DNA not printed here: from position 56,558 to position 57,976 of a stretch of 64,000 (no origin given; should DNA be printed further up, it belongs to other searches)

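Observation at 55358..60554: Copper-handling operon with unusual redox partners: ArsR-TRASH regulator, CopA, CcdA-cupredoxin fusion, CopZ, YedZ-like di-heme protein and cytochrome b5-domain protein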

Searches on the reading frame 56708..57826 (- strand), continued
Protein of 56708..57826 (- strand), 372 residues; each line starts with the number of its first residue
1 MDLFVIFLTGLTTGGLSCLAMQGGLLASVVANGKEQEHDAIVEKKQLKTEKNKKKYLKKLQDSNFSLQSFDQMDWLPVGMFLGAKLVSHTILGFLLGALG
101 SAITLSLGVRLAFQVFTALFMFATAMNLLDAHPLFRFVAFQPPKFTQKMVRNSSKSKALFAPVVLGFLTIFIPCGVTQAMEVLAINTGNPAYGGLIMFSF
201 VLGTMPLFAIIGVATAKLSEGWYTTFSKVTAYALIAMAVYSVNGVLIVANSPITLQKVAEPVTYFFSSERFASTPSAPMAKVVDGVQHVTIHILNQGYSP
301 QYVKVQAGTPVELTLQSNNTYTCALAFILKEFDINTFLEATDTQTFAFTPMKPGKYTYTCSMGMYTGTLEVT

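Call 45: search_protein_families(library=pfam, alignment_id=A3, max_evalue=0.0001)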
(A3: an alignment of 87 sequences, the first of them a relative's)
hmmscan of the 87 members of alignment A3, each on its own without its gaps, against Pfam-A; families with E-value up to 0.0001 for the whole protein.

A. member 1, L001:8372-8818:+ (149 aa): 2 families
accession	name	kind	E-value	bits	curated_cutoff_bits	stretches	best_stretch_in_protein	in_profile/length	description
PF13473.12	Cupredoxin_1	-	1.1e-07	32.3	27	1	53-141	17-101/104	Cupredoxin-like domain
PF00127.26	Copper-bind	-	1e-06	29.5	21.2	1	67-147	13-98/99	Copper binding proteins, plastocyanin/azurin family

B. families by the number of members that match (of 87 scanned): 76 families (the first 25 are shown)
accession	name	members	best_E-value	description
PF00294.29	PfkB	5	7.2e-41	pfkB family carbohydrate kinase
PF08543.17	Phos_pyr_kin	5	1.2e-07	Phosphomethylpyrimidine kinase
PF13462.12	Thioredoxin_4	4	6.6e-31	Thioredoxin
PF00076.28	RRM_1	4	1.1e-25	RNA recognition motif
PF01323.26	DSBA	4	1.2e-17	DSBA-like thioredoxin domain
PF16367.11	RRM_7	4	1.5e-07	RNA recognition motif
PF07907.16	YibE_F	3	2.6e-65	YibE/F-like protein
PF03575.23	Peptidase_S51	3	4.5e-31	Peptidase family S51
PF00990.26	GGDEF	3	2.5e-30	Diguanylate cyclase, GGDEF domain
PF12146.15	Hydrolase_4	3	2e-07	Serine aminopeptidase, S33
PF02535.28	Zip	2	1.2e-39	ZIP Zinc transporter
PF00581.25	Rhodanese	2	3.4e-17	Rhodanese-like domain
PF01933.23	CofD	1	1.1e-85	2-phospho-L-lactate transferase CofD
PF03109.22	ABC1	1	1e-61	ABC1 atypical kinase-like domain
PF02245.21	Pur_DNA_glyco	1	2.2e-48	Methylpurine-DNA glycosylase (MPG)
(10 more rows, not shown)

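Call 46: fold_search(model_id=the predicted structure, library=pdb)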
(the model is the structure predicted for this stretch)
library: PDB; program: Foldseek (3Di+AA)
matches with E <= 10: 552; with E <= 0.001: 63
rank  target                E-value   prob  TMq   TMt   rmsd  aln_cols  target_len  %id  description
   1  4f2e                  6.3e-07  1.00  0.24  0.88   1.3        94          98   19  Crystal structure of the Streptococcus pneumoniae D39 copper chaperone CupA with Cu(I) (released 2013-01-30)
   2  4f2f                  8.0e-07  1.00  0.24  0.86   1.4        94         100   26  Crystal structure of the metal binding domain (MBD) of the Streptococcus pneumoniae D39 Cu(I) exporting P-type ATPase Co (released 2013-01-30)
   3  6ptt_A                6.1e-05  1.00  0.23  0.66   3.0       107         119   20  Soluble model of Arabidopsis thaliana CuA (Tt3LAt) (released 2019-11-20)
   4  4hcg_A                7.7e-05  1.00  0.21  0.78   3.0        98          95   14  Uncharacterized Cupredoxin-like Domain Protein Cupredoxin_1 with Zinc bound from Bacillus anthracis (released 2012-10-17)
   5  4hcf_B                7.7e-05  1.00  0.21  0.76   4.5       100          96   15  Crystal Structure of Uncharacterized Cupredoxin-like Domain Protein Cupredoxin_1 with Copper Bound from Bacillus anthr (released 2012-10-17)
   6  6pty_A                9.3e-05  1.00  0.22  0.65   3.2       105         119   18  Soluble model of human CuA (Tt3Lh) (released 2019-11-20)
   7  4hci_A                1.1e-04  1.00  0.21  0.83   1.9        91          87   15  Uncharacterized Cupredoxin-like Domain Protein Cupredoxin_1 from Bacillus anthracis (released 2012-10-17)
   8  4hci_B                1.1e-04  1.00  0.21  0.80   2.3        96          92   14  Uncharacterized Cupredoxin-like Domain Protein Cupredoxin_1 from Bacillus anthracis (released 2012-10-17)
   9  5u7n_B                1.3e-04  1.00  0.22  0.65   3.3       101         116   19  CRYSTAL STRUCTURE OF A CHIMERIC CUA DOMAIN (SUBUNIT II) OF CYTOCHROME BA3 FROM THERMUS THERMOPHILUS WITH THE AMICYANIN (released 2017-11-22)
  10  4hcf_A                1.4e-04  1.00  0.20  0.81   2.0        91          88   15  Crystal Structure of Uncharacterized Cupredoxin-like Domain Protein Cupredoxin_1 with Copper Bound from Bacillus anthr (released 2012-10-17)
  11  5u7n_E                1.4e-04  1.00  0.22  0.67   3.3       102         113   19  CRYSTAL STRUCTURE OF A CHIMERIC CUA DOMAIN (SUBUNIT II) OF CYTOCHROME BA3 FROM THERMUS THERMOPHILUS WITH THE AMICYANIN (released 2017-11-22)
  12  2qpe_B                1.4e-04  1.00  0.22  0.46   3.5       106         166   18  An unexpected outcome of surface-engineering an integral membrane protein: Improved crystallization of cytochrome ba3  (released 2007-12-11)
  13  5u7n_G                1.4e-04  1.00  0.22  0.69   3.3       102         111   19  CRYSTAL STRUCTURE OF A CHIMERIC CUA DOMAIN (SUBUNIT II) OF CYTOCHROME BA3 FROM THERMUS THERMOPHILUS WITH THE AMICYANIN (released 2017-11-22)
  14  5ndc_B                1.4e-04  1.00  0.22  0.47   3.4       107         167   18  Structure of ba3-type cytochrome c oxidase from Thermus thermophilus by serial femtosecond crystallography (released 2017-08-23)
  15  4hcg_B                1.6e-04  1.00  0.21  0.80   2.0        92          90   15  Uncharacterized Cupredoxin-like Domain Protein Cupredoxin_1 with Zinc bound from Bacillus anthracis (released 2012-10-17)
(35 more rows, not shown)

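Call 52: search_solved_structures(query=A2, max_evalue=10, show_alignments=0)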
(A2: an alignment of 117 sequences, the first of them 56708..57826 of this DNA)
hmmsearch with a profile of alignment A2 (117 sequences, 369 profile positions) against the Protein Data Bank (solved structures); distinct sequences matched with E-value up to 10: 48.
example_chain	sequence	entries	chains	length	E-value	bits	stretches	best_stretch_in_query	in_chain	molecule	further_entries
4f2f_A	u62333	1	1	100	2.9e-14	55.9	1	275-368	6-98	Cation-transporting ATPase, E1-E2 family protein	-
2mry_A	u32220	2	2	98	4.9e-14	55.2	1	275-368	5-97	Uncharacterized protein | CupA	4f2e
1iby_A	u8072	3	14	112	9.4e-06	27.9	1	279-359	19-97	NITROSOCYANIN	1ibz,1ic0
4hcf_A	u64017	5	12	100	0.0012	21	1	283-364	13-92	Cupredoxin 1 | Cytochrome B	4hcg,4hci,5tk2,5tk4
7z3g_A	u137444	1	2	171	0.0065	18.6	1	274-318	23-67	AcoP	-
7z3b_A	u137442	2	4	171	0.0069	18.5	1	274-318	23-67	AcoP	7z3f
7z3i_A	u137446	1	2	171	0.0073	18.4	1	274-318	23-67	AcoP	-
7aq2_A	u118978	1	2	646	0.013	17.6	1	284-367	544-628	Nitrous-oxide reductase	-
7aq6_A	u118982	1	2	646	0.02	17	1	284-367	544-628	Nitrous-oxide reductase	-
3sbp_A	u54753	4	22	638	0.021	16.9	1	284-367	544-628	Nitrous-oxide reductase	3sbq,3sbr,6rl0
6y72_A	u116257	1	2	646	0.022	16.9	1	284-367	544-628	Nitrous-oxide reductase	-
6y7e_A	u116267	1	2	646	0.022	16.9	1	284-367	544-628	Nitrous-oxide reductase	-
7aqa_A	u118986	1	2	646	0.022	16.9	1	284-367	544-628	Nitrous-oxide reductase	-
6rkz_A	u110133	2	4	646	0.022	16.9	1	284-367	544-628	Nitrous-oxide reductase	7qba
6y7d_A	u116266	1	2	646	0.022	16.9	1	284-367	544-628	Nitrous-oxide reductase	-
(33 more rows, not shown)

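Call 66: search_dna_similar(query=window:56708-57826:-, collection=plasmids, mode=protein, max_evalue=0.001, max_rows=30)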
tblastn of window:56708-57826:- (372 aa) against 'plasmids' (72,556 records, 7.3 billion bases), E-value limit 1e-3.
Records with a match: 106; places in all: 124; records where one place covers at least 80% of the query: 8.
Best place of each record, by identity: <60% 106.
By first word of the organism name: Hymenobacter 18; Listeria 10; Streptomyces 8; Nostoc 7; Lactococcus 5; Candidatus 4; Shewanella 4; Deinococcus 3; Tolypothrix 3; Synechococcus 3; and 33 more.
By predicted mobility (MOB-suite, as given by PLSDB): non-mobilizable 56; mobilizable 28; conjugative 22.
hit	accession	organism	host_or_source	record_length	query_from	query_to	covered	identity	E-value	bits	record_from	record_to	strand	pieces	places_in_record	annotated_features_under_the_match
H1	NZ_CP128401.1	Candidatus Chlorohelix allophototropha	Single colony of Candidatus Chlorohelix ...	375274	2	371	99%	40.8%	5e-58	210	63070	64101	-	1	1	sulfite exporter TauE/SafE family protein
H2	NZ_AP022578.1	Mycolicibacterium aubagnense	-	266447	1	372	100%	34.1%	1e-46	177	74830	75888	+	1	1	sulfite exporter TauE/SafE family protein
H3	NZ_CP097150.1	Deinococcus sp. QL22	-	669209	1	365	98%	34.7%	1e-42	166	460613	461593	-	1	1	sulfite exporter TauE/SafE family protein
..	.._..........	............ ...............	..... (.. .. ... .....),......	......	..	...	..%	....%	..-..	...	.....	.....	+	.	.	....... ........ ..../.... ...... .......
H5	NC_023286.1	Streptomyces sp. F12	-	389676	17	370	95%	30.9%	3e-37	150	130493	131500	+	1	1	sulfite exporter TauE/SafE family protein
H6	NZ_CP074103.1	Streptomyces mirabilis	fresh creek bank soil, topsoil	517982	17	370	95%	30.6%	4e-37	149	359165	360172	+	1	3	sulfite exporter TauE/SafE family protein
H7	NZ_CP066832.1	Streptomyces liliifuscus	whole organism,soil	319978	17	370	95%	30.6%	8e-37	149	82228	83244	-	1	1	sulfite exporter TauE/SafE family protein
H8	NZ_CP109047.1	Streptomyces sp. NBC_00637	-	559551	17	369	95%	29.7%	2e-31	132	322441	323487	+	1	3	sulfite exporter TauE/SafE family protein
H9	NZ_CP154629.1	Acetoanaerobium noterae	cell culture,Sludge of a digestion ...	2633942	77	371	79%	30.7%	4e-28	123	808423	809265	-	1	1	none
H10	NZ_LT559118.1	Nonomuraea gerenzanensis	-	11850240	81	367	77%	29.3%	8e-13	77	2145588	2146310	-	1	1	none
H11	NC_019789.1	Deinococcus peraridilitoris DSM 19664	-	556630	77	208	35%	43.5%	1e-11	96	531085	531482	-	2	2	sulfite exporter TauE/SafE family protein (x2)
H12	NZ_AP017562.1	Pseudanabaena sp. ABRG5-3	-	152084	193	370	48%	28.1%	3e-10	70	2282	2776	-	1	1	cupredoxin domain-containing protein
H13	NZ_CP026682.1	Nostoc sp. 'Peltigera membranacea cyanobiont' N6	Lichen thallus,Peltigera membranacea ...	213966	243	371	35%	34.8%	5e-12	75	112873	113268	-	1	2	cupredoxin domain-containing protein (x2)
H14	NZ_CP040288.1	Nostoc sp. C057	Phaeoceros,pure culture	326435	251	371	33%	34.4%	1e-11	74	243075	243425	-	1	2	cupredoxin domain-containing protein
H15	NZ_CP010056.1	Hymenobacter sp. DG25B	single cell,soil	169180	255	371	31%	35.0%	5e-8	62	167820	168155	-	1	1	cupredoxin domain-containing protein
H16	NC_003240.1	Nostoc sp. PCC 7120 = FACHB-418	-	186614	263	371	29%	37.3%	7e-12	74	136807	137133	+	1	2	cupredoxin domain-containing protein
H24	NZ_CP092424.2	Mycobacterium lentiflavum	-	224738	264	372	29%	33.9%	5e-10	69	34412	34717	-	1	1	heavy metal translocating P-type ATPase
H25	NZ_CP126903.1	Mycolicibacterium vanbaalenii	cell culture,soil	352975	264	372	29%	33.9%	9e-10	68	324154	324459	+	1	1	heavy metal translocating P-type ATPase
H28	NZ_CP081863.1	Cellulomonas sp. C5510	-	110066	264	371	29%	34.3%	3e-10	70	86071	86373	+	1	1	heavy metal translocating P-type ATPase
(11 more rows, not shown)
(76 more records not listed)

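Call 67: get_annotated_region(hit=H1, flank=6000)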
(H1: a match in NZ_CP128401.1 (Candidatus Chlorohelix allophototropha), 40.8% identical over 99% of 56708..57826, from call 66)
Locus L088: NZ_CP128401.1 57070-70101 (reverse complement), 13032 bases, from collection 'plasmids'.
description: Candidatus Chlorohelix allophototropha isolate L227-S17 plasmid unnamed1, complete sequence
organism: Candidatus Chlorohelix allophototropha (NCBI taxid 3003348)
taxonomy: Bacteria; Chloroflexota; Chloroflexia; Candidatus Chloroheliales; Candidatus Chloroheliaceae; Candidatus Chlorohelix; Candidatus Chlorohelix allophototropha
host: -; source: Single colony of Candidatus Chlorohelix allophototropha from a non-axenic enrichment (subculture 19.9); ...; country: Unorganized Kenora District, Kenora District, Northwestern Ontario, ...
typing (MOB-suite, as given by PLSDB): non-mobilizable
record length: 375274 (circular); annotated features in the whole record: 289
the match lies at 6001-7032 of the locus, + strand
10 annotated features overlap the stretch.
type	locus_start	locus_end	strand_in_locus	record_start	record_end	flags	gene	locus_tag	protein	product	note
CDS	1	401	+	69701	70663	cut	-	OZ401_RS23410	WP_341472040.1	phosphoglycerate dehydrogenase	-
CDS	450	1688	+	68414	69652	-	-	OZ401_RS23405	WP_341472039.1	threonine synthase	-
CDS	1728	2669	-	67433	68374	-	-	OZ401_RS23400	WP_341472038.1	response regulator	GO:0000160 - phosphorelay signal transduction system [Evidence IEA]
CDS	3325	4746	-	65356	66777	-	-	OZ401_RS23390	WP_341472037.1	HAMP domain-containing sensor histidine kinase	GO:0007165 - signal transduction [Evidence IEA]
CDS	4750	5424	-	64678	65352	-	-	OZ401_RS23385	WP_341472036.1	response regulator transcription factor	GO:0000160 - phosphorelay signal transduction system [Evidence IEA]; GO:0006355 - regulation of DNA-templated ...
CDS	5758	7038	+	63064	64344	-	-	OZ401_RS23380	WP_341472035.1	sulfite exporter TauE/SafE family protein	-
CDS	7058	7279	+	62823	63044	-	-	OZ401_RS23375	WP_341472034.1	heavy-metal-associated domain-containing protein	-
CDS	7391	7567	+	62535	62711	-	-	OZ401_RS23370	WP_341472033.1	YHS domain-containing protein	-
CDS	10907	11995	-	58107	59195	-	-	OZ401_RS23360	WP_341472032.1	ABC transporter substrate-binding protein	-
CDS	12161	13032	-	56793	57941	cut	-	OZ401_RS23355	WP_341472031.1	ABC transporter substrate-binding protein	-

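Call 68: get_annotated_region(hit=H2, flank=6000)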
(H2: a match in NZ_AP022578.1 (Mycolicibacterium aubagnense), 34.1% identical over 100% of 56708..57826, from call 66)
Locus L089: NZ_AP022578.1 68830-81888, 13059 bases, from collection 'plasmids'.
description: Mycolicibacterium aubagnense strain JCM 15296 plasmid pJCM15296, complete sequence
organism: Mycolicibacterium aubagnense (NCBI taxid 319707)
taxonomy: Bacteria; Actinomycetota; Actinomycetes; Mycobacteriales; Mycobacteriaceae; Mycolicibacterium; Mycolicibacterium aubagnense
host: -; source: -; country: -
typing (MOB-suite, as given by PLSDB): non-mobilizable
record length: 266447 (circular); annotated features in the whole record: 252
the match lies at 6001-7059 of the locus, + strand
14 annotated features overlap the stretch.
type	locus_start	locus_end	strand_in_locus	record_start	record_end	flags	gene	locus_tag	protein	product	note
CDS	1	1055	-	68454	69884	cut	-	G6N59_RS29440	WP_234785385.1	HAMP domain-containing sensor histidine kinase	GO:0007165 - signal transduction [Evidence IEA]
CDS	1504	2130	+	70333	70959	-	-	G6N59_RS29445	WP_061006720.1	phosphatase PAP2 family protein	-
CDS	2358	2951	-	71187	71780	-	-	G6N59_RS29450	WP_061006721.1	TlpA disulfide reductase family protein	-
CDS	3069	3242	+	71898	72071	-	-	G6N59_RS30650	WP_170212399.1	hypothetical protein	-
CDS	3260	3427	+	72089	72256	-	-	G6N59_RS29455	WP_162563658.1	hypothetical protein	-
CDS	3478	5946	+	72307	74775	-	-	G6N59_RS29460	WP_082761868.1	heavy metal translocating P-type ATPase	GO:0006812 - monoatomic cation transport [Evidence IEA]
CDS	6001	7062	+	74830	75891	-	-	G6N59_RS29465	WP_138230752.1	sulfite exporter TauE/SafE family protein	-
CDS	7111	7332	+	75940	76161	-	-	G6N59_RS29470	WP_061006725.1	heavy-metal-associated domain-containing protein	-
CDS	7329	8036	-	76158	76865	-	-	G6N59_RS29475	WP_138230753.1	hypothetical protein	-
CDS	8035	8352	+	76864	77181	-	-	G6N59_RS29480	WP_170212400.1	hypothetical protein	-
CDS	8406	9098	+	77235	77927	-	-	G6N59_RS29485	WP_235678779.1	hypothetical protein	-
CDS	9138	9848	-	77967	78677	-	-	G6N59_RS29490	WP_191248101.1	cation transporter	GO:0006812 - monoatomic cation transport [Evidence IEA]; GO:0055085 - transmembrane transport [Evidence IEA]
CDS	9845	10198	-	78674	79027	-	-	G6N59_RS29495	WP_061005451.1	metalloregulator ArsR/SmtB family transcription factor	GO:0006355 - regulation of DNA-templated transcription [Evidence IEA]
CDS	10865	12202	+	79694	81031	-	-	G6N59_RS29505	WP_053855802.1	IS256 family transposase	-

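Call 69: get_annotated_region(hit=H3, flank=6000)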
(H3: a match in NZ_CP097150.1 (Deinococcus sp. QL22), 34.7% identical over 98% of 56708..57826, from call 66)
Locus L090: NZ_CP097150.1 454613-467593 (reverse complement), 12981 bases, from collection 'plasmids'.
description: Deinococcus sp. QL22 plasmid unnamed5, complete sequence
organism: Deinococcus sp. QL22 (NCBI taxid 2939437)
taxonomy: Bacteria; Deinococcota; Deinococci; Deinococcales; Deinococcaceae; Deinococcus; Deinococcus sp. QL22
host: -; source: -; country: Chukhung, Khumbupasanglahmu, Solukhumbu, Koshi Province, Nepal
typing (MOB-suite, as given by PLSDB): non-mobilizable
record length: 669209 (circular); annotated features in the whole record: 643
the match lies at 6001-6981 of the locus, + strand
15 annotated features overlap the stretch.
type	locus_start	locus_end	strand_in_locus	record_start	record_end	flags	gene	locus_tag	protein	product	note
CDS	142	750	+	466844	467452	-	-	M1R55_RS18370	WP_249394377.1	DoxX family protein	-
CDS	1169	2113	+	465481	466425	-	-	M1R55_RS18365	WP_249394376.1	aldo/keto reductase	-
CDS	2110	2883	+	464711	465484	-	-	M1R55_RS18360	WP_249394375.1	SDR family oxidoreductase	-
CDS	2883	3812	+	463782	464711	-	-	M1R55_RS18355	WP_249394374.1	NAD(P)-dependent oxidoreductase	-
CDS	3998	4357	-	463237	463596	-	-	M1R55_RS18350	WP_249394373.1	hypothetical protein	-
CDS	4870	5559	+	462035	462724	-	-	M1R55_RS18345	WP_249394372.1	DUF4396 domain-containing protein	-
CDS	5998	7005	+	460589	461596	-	-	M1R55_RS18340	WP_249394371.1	sulfite exporter TauE/SafE family protein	-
CDS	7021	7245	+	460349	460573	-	-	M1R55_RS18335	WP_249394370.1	heavy-metal-associated domain-containing protein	-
CDS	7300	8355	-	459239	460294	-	-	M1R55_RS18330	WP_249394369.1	HAMP domain-containing sensor histidine kinase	GO:0007165 - signal transduction [Evidence IEA]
CDS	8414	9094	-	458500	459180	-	-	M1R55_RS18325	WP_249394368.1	response regulator transcription factor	GO:0000160 - phosphorelay signal transduction system [Evidence IEA]; GO:0006355 - regulation of DNA-templated ...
CDS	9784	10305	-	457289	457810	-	merB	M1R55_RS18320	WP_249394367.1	organomercurial lyase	GO:0046413 - organomercury catabolic process [Evidence IEA]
CDS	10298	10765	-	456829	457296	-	-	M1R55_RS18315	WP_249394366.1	(2Fe-2S)-binding protein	-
CDS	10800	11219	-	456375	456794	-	-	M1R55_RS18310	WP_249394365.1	MerR family transcriptional regulator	-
CDS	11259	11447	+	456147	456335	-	-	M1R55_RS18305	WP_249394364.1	hypothetical protein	-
CDS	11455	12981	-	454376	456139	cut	-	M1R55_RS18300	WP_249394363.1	WD40 repeat domain-containing protein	-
